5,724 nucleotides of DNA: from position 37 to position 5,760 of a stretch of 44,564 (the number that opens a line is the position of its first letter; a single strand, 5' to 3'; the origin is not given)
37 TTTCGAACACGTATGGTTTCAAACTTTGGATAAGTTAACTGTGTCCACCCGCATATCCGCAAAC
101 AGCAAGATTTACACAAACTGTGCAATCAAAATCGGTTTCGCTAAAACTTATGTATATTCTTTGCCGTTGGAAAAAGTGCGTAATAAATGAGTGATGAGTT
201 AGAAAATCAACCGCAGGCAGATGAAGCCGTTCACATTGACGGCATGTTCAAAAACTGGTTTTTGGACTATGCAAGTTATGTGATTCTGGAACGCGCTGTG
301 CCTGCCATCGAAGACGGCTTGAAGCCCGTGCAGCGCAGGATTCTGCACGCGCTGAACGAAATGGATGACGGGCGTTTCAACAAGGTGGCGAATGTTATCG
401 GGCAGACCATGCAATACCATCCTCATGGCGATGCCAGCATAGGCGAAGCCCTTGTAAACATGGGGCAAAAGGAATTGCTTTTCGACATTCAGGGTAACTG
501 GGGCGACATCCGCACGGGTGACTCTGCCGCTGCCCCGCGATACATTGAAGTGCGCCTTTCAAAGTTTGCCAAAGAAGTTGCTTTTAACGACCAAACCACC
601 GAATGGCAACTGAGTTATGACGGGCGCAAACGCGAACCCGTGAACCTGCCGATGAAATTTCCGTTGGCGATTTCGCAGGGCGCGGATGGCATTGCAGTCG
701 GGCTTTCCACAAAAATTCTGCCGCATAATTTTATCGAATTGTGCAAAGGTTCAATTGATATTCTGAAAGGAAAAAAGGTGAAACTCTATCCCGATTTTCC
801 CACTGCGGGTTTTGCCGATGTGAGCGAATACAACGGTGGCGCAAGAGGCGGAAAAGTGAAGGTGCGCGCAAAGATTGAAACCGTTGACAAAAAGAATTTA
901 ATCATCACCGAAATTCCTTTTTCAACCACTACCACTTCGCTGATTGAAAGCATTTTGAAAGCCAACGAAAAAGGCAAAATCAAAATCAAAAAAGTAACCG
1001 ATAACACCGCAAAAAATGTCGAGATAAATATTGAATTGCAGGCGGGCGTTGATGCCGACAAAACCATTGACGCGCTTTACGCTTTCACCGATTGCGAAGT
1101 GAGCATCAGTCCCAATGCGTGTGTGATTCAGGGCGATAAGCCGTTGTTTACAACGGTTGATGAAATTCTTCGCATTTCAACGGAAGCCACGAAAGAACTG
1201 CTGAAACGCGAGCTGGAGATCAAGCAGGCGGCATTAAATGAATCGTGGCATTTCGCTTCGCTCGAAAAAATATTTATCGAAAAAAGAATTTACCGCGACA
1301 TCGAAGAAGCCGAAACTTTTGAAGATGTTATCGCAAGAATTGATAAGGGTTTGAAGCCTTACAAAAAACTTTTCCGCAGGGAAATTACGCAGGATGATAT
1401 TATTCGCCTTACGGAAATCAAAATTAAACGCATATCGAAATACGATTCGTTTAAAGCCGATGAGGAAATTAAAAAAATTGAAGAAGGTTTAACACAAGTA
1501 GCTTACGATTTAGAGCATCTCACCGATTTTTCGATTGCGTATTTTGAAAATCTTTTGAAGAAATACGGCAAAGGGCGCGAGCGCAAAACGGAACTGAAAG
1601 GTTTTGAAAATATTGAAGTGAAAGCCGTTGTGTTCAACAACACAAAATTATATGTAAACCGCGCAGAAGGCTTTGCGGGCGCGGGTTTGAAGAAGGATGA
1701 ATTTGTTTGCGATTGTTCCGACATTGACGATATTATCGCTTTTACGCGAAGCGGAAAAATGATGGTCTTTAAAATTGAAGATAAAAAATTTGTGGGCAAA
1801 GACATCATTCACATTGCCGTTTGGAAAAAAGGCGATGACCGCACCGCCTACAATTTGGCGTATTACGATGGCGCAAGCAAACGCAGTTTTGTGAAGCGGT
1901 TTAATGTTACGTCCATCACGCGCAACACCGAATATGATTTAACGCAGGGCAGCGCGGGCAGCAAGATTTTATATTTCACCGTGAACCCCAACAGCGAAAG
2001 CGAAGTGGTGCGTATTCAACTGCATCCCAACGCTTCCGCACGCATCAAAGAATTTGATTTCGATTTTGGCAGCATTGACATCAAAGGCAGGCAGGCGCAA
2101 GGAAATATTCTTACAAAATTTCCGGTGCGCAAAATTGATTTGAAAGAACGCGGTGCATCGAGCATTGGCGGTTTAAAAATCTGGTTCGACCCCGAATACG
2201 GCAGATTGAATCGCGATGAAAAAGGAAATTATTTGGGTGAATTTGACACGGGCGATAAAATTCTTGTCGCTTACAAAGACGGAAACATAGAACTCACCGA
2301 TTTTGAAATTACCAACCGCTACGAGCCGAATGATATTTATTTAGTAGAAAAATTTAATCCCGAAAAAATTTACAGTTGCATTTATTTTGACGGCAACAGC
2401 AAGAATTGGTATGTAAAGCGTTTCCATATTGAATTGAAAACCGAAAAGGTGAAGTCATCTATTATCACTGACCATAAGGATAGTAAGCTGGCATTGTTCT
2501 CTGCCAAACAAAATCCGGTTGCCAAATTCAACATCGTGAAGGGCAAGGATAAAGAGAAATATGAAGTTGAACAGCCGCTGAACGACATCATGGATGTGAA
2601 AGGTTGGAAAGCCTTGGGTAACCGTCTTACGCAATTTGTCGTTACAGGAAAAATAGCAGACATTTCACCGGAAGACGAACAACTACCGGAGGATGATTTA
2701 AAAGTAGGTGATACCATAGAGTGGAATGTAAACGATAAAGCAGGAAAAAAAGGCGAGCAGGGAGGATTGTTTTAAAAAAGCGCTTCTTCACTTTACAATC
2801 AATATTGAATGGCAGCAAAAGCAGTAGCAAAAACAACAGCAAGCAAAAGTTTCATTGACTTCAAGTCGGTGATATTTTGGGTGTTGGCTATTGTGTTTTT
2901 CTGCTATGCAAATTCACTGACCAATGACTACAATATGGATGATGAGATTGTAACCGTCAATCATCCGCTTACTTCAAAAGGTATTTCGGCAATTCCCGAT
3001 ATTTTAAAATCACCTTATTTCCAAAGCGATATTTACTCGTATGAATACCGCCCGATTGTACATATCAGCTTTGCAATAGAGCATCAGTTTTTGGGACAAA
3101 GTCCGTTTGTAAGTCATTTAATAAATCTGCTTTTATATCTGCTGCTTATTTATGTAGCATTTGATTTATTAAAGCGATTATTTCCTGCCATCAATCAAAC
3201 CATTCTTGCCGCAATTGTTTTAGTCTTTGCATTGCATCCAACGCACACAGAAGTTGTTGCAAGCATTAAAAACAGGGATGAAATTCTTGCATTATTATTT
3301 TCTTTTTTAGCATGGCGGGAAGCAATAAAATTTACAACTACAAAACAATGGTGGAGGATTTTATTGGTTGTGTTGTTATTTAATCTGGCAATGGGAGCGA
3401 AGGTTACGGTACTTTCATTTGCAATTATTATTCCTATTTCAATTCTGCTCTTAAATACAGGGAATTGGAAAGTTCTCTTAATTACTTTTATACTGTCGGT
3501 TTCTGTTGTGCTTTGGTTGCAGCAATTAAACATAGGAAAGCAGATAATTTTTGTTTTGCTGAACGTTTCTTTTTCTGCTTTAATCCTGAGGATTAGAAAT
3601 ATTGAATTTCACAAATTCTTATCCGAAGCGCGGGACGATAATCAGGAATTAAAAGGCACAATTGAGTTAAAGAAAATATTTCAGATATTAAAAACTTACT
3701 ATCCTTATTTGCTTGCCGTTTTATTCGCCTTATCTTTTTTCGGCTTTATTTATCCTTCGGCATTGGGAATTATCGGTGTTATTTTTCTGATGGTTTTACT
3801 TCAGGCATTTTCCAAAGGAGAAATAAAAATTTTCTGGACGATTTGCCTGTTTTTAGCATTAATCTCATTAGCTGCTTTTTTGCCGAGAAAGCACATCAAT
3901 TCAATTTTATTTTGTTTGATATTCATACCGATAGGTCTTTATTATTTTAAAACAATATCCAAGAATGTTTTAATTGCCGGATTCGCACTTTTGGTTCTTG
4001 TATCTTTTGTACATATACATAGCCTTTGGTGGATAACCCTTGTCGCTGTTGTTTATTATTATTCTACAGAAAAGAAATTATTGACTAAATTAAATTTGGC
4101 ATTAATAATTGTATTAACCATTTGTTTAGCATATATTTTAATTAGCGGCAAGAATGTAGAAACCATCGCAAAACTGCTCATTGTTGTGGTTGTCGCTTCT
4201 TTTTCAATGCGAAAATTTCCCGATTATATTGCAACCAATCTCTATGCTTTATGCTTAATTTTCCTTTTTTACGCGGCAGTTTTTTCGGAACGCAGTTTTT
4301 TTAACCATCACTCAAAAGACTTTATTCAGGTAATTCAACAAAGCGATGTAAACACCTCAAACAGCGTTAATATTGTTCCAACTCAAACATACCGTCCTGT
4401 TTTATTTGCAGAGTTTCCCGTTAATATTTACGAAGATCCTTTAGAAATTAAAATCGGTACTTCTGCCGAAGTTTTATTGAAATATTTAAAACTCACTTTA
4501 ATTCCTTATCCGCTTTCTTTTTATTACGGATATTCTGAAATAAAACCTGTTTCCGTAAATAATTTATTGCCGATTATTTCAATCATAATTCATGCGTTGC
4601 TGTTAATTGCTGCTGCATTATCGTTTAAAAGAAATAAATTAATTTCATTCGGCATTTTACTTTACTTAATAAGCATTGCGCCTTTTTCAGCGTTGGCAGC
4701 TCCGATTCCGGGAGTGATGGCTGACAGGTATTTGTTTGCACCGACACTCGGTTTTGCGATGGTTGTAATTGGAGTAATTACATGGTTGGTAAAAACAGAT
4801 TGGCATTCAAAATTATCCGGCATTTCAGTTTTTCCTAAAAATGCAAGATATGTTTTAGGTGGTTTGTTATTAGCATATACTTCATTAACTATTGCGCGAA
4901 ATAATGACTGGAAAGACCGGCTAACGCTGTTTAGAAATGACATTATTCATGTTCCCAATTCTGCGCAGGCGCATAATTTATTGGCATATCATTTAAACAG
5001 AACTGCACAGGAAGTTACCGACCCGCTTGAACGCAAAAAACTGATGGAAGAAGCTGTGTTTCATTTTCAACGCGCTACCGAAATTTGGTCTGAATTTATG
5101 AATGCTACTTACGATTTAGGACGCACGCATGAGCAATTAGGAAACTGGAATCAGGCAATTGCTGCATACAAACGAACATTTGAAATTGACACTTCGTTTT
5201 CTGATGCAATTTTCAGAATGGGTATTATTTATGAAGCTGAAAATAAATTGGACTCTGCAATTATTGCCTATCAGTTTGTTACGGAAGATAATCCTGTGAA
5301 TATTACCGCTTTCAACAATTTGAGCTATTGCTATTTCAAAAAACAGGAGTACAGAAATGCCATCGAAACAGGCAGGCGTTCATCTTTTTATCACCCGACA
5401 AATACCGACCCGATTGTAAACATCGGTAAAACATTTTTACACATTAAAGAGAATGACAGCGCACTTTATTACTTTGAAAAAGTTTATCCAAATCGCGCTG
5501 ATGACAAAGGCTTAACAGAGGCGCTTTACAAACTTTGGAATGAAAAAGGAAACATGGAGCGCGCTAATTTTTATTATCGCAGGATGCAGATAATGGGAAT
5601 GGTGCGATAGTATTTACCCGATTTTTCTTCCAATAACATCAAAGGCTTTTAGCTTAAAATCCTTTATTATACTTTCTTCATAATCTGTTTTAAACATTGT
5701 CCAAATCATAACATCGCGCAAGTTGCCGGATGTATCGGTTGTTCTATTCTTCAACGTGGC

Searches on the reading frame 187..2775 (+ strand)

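Call 5: search_protein_families(library=pfam, proteins=[window:187-2775:+], max_evalue=0.01)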
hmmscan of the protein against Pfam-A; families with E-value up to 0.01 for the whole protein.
window:187-2775:+ (862 aa): 1 family
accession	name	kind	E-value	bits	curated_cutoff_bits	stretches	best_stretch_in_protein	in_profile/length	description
PF00521.26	DNA_topoisoIV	-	4.6e-105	352.4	31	1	36-444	1-419/432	DNA gyrase/topoisomerase IV, subunit A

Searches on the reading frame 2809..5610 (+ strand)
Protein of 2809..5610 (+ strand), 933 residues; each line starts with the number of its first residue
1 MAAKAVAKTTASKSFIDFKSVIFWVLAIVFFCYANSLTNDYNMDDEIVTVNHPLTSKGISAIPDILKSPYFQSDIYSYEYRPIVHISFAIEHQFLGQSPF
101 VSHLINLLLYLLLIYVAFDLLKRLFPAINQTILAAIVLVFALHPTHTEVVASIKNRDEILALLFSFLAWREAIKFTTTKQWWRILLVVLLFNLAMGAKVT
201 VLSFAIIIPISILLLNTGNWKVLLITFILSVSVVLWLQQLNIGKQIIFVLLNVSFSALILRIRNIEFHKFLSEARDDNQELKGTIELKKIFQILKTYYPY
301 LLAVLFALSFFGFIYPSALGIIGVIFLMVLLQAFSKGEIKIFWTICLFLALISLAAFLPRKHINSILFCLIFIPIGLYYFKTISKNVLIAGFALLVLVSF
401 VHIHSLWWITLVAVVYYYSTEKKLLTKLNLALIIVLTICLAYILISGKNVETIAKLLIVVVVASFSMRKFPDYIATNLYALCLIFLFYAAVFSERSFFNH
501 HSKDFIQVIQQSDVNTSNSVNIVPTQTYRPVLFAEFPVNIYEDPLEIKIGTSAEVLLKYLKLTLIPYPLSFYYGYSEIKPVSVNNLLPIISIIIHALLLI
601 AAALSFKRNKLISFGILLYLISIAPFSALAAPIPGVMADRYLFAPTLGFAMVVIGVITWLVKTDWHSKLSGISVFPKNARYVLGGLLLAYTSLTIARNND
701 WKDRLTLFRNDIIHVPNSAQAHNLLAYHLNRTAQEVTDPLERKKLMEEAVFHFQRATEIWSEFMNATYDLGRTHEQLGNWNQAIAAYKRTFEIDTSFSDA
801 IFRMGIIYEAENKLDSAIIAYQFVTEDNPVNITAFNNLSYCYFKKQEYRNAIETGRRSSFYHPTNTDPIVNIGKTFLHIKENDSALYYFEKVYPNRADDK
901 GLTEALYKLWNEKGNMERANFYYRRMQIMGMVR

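Call 5: search_protein_families(library=pfam, proteins=[window:2809-5610:+], max_evalue=0.01)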
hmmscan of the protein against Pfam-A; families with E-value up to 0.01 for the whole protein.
window:2809-5610:+ (933 aa): 14 families
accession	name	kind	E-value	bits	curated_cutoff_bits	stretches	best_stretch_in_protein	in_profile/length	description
PF00515.34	TPR_1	-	8.6e-13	48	27.8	1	768-794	5-31/34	Tetratricopeptide repeat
PF07719.23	TPR_2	-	4.2e-10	39.4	27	1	768-794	5-31/34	Tetratricopeptide repeat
PF13424.12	TPR_12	-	4.6e-10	40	30.1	1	742-795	15-76/77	Tetratricopeptide repeat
PF13414.12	TPR_11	-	3.1e-08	33.6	26.8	0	776-809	6-39/42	TPR repeat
PF13432.12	TPR_16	-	1.7e-07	32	32.7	0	803-857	2-56/65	Tetratricopeptide repeat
PF13174.12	TPR_6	-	6.5e-07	30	26.3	0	799-829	1-31/33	Tetratricopeptide repeat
PF13181.12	TPR_8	-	1.1e-06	28.8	25.7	0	768-794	5-31/34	Tetratricopeptide repeat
PF13431.12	TPR_17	-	1.6e-06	28.3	24.4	0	786-818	1-33/34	Tetratricopeptide repeat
PF14559.12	TPR_19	-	3.5e-05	24.5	25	0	747-791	8-52/68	Tetratricopeptide repeat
PF13176.12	TPR_7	-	0.00026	21.3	27.9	0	769-789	4-24/36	Tetratricopeptide repeat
PF23914.1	TPR_CcmH_CycH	-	0.00063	20.1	42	1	770-853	56-142/158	Cytochrome c-type biogenesis protein H TPR domain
PF12895.13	ANAPC3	-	0.0009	19.9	27.2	0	813-891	4-81/82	Anaphase-promoting complex, cyclosome, subunit 3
PF25063.1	ARM_TT21_C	-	0.003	17.9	35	1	750-854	81-186/209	Tetratricopeptide repeat protein 21 C-terminal ARM domain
PF13428.12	TPR_14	-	0.0052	17.8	23.5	0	765-805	2-42/44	Tetratricopeptide repeat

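Call 31: search_protein_families(library=pfam, max_evalue=0.1, proteins=[window:2809-5610:+])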
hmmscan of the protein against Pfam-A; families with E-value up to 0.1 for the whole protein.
window:2809-5610:+ (933 aa): 15 families
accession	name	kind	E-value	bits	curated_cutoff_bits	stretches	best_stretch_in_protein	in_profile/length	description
PF00515.34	TPR_1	-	8.6e-13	48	27.8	1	768-794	5-31/34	Tetratricopeptide repeat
PF07719.23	TPR_2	-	4.2e-10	39.4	27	1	768-794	5-31/34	Tetratricopeptide repeat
PF13424.12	TPR_12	-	4.6e-10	40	30.1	1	742-795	15-76/77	Tetratricopeptide repeat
PF13414.12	TPR_11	-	3.1e-08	33.6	26.8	1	776-809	6-39/42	TPR repeat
PF13432.12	TPR_16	-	1.7e-07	32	32.7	0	803-857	2-56/65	Tetratricopeptide repeat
PF13174.12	TPR_6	-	6.5e-07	30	26.3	0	799-829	1-31/33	Tetratricopeptide repeat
PF13181.12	TPR_8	-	1.1e-06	28.8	25.7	0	768-794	5-31/34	Tetratricopeptide repeat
PF13431.12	TPR_17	-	1.6e-06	28.3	24.4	0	786-818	1-33/34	Tetratricopeptide repeat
PF14559.12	TPR_19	-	3.5e-05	24.5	25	1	747-791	8-52/68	Tetratricopeptide repeat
PF13176.12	TPR_7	-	0.00026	21.3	27.9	0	769-789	4-24/36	Tetratricopeptide repeat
PF23914.1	TPR_CcmH_CycH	-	0.00063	20.1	42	1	770-853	56-142/158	Cytochrome c-type biogenesis protein H TPR domain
PF12895.13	ANAPC3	-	0.0009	19.9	27.2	0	813-891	4-81/82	Anaphase-promoting complex, cyclosome, subunit 3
PF25063.1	ARM_TT21_C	-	0.003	17.9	35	1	750-854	81-186/209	Tetratricopeptide repeat protein 21 C-terminal ARM domain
PF13428.12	TPR_14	-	0.0052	17.8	23.5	0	765-805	2-42/44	Tetratricopeptide repeat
PF19908.4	DUF6381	-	0.035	14.3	26.6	1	726-749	18-41/62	Family of unknown function (DUF6381)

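Call 62: search_solved_structures(query=window:2809-5610:+, max_evalue=0.01)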
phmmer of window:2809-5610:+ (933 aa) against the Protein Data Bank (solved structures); distinct sequences matched with E-value up to 0.01: 59.
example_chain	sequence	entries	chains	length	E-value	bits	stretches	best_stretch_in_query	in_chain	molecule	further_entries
9qhb_A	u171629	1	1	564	4.2e-46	160.8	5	749-892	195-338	Engineered tetratricopeptide repeat protein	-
8bu0_A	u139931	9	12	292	3.1e-33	118.2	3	747-901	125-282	Consensus tetratricopeptide repeat protein | Crystal structure of an 8-repeat consensus TPR superhelix with Zinc. | Monomer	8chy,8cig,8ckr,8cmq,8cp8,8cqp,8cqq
9qhc_A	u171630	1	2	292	4.3e-23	84.6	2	748-891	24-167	Engineered tetratricopeptide repeat protein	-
7y4i_A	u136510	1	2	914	1.5e-16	63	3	766-853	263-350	Probable UDP-N-acetylglucosamine--peptide N-acetylglucosaminyltransferase SPINDLY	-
8dtf_A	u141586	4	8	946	1.8e-16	62.7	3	766-843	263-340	Probable UDP-N-acetylglucosamine--peptide N-acetylglucosaminyltransferase SPINDLY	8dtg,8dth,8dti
7yea_A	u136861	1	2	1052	7.6e-16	60.7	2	738-842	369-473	UDP-N-acetylglucosamine--peptide N-acetylglucosaminyltransferase 110 kDa subunit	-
7yeh_B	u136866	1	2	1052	7.6e-16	60.7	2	738-842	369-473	UDP-N-acetylglucosamine--peptide N-acetylglucosaminyltransferase 110 kDa subunit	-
7ntf_A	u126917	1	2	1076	9.3e-16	60.4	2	738-842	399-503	Isoform 1 of UDP-N-acetylglucosamine--peptide N-acetylglucosaminyltransferase 110 kDa subu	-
7obi_A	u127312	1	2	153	1.8e-14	56.1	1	770-894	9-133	CTPR-rv4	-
1w3b_A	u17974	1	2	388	1.5e-13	53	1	749-873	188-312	UDP-N-ACETYLGLUCOSAMINE--PEPTIDE N-ACETYLGLUCOSAMINYLTRANSFERASE 110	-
6eou_A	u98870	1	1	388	2.5e-13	52.4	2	749-873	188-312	UDP-N-acetylglucosamine--peptide N-acetylglucosaminyltransferase 110 kDa subunit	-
9gzg_A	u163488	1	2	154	2.5e-13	52.3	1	728-874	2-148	Engineered CTPR protein with glutamic acids for conductivity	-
8ch0_A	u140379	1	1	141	1e-12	50.3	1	766-892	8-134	Consensus tetratricopeptide repeat protein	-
8ur7_A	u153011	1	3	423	1.1e-12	50.2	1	723-872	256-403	Trimer head HA,Hemagglutinin HA1 chain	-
2fo7_A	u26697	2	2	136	1.5e-12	49.8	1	766-892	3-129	SYNTHETIC CONSENSUS TPR PROTEIN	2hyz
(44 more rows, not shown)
